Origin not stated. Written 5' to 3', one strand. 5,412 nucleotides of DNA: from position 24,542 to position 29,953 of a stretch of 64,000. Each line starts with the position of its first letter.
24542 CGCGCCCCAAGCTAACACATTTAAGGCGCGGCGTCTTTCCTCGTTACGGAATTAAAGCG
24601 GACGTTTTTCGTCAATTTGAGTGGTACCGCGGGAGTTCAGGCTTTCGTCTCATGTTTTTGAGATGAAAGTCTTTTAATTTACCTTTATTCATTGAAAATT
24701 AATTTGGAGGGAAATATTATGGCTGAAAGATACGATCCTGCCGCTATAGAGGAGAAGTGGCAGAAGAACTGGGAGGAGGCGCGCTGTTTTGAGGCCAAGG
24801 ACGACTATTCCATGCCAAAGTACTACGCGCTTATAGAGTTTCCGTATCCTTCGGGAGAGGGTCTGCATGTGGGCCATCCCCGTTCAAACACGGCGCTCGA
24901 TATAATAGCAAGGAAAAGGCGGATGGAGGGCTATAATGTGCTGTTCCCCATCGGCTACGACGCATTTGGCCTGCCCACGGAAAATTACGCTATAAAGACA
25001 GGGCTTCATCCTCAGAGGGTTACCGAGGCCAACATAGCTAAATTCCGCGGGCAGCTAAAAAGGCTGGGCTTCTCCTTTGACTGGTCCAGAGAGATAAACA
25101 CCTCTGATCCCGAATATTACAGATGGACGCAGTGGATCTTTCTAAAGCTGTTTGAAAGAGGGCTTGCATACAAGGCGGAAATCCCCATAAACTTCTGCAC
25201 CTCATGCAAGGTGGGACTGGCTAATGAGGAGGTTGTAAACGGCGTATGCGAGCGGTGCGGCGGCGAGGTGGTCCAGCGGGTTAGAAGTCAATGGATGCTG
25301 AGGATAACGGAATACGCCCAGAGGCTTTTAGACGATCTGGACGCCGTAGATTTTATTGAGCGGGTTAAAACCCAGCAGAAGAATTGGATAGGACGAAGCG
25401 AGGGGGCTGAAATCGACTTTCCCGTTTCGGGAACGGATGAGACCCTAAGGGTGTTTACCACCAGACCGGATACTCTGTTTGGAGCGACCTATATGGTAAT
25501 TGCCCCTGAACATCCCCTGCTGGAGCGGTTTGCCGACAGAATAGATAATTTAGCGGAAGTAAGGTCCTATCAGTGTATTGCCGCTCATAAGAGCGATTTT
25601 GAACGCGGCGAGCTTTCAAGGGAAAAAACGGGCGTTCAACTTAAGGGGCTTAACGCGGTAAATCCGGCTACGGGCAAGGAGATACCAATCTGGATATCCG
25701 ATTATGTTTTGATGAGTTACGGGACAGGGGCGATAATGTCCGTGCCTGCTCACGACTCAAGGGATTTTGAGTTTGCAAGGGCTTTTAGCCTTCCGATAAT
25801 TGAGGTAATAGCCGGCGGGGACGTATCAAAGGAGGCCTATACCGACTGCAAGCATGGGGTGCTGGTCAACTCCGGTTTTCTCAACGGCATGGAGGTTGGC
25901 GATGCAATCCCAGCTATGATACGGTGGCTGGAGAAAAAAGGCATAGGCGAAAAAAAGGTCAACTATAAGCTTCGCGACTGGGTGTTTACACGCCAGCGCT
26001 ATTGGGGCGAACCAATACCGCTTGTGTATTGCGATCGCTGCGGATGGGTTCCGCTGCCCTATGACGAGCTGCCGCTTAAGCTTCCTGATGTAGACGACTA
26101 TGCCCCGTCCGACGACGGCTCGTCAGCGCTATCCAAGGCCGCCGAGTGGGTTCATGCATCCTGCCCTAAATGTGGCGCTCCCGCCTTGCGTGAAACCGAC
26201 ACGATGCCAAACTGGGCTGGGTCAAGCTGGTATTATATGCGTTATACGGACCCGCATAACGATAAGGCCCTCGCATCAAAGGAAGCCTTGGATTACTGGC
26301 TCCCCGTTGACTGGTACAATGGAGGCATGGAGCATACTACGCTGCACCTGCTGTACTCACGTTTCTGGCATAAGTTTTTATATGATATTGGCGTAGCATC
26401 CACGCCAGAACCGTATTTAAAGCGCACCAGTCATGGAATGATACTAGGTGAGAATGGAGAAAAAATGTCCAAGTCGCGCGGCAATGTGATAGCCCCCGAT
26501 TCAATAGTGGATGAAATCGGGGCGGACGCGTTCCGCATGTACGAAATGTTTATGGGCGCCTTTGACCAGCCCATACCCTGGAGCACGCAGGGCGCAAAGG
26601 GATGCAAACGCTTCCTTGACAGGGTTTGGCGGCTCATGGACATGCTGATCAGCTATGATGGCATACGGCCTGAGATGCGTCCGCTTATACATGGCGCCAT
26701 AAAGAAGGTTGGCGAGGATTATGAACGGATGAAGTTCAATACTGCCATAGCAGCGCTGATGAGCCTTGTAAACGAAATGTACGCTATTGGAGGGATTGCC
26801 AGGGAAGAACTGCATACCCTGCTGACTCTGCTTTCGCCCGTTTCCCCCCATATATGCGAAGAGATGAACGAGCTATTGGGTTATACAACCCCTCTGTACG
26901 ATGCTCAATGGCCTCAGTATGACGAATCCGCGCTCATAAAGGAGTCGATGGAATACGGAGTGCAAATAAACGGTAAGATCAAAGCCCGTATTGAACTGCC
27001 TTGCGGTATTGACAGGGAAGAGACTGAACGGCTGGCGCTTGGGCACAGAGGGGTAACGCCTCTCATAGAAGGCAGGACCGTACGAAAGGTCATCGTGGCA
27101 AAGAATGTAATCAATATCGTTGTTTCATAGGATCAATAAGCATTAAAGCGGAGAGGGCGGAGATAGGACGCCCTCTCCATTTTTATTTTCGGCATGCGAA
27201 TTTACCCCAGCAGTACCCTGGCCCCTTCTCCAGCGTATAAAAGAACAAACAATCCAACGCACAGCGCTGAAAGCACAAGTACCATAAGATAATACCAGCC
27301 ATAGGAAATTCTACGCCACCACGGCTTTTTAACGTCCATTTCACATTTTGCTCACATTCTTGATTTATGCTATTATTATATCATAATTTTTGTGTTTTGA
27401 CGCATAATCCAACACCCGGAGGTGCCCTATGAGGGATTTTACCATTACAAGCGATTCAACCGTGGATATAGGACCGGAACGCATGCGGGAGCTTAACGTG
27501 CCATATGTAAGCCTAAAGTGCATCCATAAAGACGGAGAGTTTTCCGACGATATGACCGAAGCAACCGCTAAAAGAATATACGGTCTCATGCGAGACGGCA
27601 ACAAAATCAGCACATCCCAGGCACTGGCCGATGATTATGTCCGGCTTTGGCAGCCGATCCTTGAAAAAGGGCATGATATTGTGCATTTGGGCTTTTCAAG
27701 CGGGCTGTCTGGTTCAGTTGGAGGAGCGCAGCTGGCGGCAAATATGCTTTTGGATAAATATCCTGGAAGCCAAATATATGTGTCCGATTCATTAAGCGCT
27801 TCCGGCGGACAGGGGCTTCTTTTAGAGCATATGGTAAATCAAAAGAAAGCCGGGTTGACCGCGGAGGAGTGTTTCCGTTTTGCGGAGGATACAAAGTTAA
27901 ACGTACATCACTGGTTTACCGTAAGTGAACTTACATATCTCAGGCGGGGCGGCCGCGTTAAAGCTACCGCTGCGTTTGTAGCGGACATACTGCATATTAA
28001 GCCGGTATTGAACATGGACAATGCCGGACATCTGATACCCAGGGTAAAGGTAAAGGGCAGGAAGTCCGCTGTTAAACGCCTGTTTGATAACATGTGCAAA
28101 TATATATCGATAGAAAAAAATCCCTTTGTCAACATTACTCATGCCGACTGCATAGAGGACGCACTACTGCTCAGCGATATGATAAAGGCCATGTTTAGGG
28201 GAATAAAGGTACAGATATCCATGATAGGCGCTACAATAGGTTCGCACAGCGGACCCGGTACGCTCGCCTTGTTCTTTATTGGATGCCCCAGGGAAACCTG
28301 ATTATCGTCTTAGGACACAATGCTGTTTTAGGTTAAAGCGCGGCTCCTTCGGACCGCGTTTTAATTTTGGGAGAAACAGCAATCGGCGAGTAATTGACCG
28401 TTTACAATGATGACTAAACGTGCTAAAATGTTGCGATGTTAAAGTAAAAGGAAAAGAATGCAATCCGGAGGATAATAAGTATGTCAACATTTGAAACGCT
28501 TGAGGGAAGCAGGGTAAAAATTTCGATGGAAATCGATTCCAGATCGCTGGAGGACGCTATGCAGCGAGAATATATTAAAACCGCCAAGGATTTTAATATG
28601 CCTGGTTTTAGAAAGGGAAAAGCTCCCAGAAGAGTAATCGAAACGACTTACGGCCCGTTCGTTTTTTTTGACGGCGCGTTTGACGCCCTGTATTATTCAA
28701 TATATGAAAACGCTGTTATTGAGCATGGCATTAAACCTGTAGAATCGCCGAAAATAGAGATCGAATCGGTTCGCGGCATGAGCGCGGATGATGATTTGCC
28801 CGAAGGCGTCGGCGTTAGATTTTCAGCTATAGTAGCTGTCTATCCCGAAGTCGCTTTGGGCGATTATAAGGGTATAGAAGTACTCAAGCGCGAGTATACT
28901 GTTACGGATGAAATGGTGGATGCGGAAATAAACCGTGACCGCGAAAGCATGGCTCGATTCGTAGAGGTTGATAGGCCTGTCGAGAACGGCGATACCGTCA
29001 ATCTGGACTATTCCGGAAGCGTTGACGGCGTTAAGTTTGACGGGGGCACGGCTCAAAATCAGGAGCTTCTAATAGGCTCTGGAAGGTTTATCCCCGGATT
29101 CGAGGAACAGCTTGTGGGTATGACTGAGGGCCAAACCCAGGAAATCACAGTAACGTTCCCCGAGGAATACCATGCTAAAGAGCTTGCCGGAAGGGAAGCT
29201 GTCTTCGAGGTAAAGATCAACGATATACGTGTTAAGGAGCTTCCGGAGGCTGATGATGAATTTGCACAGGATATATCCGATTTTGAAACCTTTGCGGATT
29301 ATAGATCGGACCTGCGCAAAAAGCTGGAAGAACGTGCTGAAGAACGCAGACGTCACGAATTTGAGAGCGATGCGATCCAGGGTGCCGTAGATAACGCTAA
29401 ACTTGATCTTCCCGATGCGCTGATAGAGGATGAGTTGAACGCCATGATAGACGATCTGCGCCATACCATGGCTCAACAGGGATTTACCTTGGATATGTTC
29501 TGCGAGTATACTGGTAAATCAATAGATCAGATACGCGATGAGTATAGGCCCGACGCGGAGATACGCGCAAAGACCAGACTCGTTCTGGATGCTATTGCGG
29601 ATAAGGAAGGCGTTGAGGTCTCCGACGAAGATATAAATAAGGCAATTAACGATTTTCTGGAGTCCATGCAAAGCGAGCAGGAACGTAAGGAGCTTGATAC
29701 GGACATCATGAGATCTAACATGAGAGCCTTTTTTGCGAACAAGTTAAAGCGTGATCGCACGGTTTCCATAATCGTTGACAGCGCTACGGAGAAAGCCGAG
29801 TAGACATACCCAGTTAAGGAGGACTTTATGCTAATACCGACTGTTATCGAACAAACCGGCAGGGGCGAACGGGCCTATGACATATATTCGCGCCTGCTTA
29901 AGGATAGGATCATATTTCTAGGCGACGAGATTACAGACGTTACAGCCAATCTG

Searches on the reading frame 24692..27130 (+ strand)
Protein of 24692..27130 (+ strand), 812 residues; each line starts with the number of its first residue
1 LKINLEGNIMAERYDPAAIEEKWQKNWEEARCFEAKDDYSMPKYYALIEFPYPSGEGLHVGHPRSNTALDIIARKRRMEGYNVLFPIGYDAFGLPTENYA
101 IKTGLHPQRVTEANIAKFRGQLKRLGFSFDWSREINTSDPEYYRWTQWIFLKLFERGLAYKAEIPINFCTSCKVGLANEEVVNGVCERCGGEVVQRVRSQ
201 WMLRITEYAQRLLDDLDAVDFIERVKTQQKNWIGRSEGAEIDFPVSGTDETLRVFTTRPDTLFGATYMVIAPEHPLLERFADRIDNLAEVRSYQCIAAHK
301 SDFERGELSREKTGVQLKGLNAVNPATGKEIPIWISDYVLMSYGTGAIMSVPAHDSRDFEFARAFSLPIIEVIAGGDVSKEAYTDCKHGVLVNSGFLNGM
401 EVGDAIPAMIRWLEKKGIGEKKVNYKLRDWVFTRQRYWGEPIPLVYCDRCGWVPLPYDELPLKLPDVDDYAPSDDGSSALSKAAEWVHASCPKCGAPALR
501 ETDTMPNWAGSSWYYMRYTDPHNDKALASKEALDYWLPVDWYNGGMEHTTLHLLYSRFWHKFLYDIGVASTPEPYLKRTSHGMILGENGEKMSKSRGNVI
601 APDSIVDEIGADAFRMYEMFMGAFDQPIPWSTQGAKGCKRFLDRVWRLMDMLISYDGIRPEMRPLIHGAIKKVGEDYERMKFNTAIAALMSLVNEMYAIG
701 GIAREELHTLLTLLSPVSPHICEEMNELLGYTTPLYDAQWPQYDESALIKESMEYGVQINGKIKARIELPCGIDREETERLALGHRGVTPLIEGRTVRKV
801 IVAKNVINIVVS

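Call 47: search_protein_families(library=ncbifam, proteins=[window:24692-27130:+], max_evalue=0.00001)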
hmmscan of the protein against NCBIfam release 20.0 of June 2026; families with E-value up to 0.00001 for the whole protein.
window:24692-27130:+ (812 aa): 17 families
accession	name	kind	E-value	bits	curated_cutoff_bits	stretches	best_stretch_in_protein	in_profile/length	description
TIGR00396.1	leuS_bact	equivalog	2.9e-292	971.8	548.4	1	14-811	1-842/843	leucine--tRNA ligase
NF008957.0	PRK12300.1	subfamily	3.3e-80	270.2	677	4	15-96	5-85/946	leucine--tRNA ligase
TIGR00422.1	valS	equivalog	1.1e-77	261.8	612.1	3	10-183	1-189/863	valine--tRNA ligase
NF009687.0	PRK13208.1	equivalog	4.5e-75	253.3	738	2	10-181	6-189/801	valine--tRNA ligase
NF004349.1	PRK05729.1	equivalog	1.2e-64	218.9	704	3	12-276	2-230/860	valine--tRNA ligase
TIGR00395.1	leuS_arch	equivalog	3.6e-62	210.6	648.5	3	117-359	123-316/938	leucine--tRNA ligase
TIGR00392.1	ileS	equivalog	1.1e-55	189.2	621.4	2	426-652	459-672/861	isoleucine--tRNA ligase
NF011492.0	PRK14900.1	equivalog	3.9e-44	150.8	1783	2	10-182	9-198/1044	valine--tRNA ligase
NF000540.1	alt_ValS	exception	4e-36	124.3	900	2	18-98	8-88/827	valine--tRNA ligase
TIGR00398.1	metG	equivalog_domain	4.9e-32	111.3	336.35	2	51-192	8-145/530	methionine--tRNA ligase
NF008900.0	PRK12267.1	equivalog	1.7e-27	96.2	598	2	48-222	10-183/648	methionine--tRNA ligase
NF001100.0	PRK00133.1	equivalog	1.8e-23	83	587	1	51-192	14-151/676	methionine--tRNA ligase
NF000258.1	MupB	exception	1.5e-22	79.3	1900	1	427-616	438-612/1033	mupirocin-resistant isoleucine--tRNA ligase MupB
NF000257.1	MupA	exception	1.3e-19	69.5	1900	1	426-616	433-610/1024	mupirocin-resistant isoleucine--tRNA ligase MupA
NF040702.1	ileS_w_GNAT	exception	1.4e-18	66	1999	1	3-99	6-103/1100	isoleucine--tRNA ligase, N-acetyltransferase domain-containing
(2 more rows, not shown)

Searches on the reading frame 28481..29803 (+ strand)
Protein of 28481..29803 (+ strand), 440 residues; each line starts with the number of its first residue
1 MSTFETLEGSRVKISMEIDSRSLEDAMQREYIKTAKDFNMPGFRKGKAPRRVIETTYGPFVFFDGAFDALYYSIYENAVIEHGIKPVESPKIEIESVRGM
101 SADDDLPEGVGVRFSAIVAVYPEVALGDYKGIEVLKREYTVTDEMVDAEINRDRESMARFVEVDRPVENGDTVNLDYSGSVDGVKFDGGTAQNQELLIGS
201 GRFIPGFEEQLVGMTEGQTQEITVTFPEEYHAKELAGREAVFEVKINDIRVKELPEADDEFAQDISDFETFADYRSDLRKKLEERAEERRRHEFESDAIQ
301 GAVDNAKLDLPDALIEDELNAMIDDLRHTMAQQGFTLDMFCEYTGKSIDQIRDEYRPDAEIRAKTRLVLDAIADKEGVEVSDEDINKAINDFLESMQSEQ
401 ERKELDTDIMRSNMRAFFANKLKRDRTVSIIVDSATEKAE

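Call 51: search_protein_families(library=pfam, proteins=[window:28481-29803:+], max_evalue=0.00001)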
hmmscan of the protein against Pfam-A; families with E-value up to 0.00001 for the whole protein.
window:28481-29803:+ (440 aa): 3 families
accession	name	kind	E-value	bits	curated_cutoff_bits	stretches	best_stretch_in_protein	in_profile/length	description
PF05697.18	Trigger_N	-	2.1e-37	129.1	22.2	1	3-152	4-143/144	Bacterial trigger factor protein (TF)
PF05698.19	Trigger_C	-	9.4e-32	110.7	22.7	1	271-415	2-144/162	Bacterial trigger factor protein (TF) C-terminus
PF00254.34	FKBP_C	-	4.4e-19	69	21.1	1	165-246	3-93/94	FKBP-type peptidyl-prolyl cis-trans isomerase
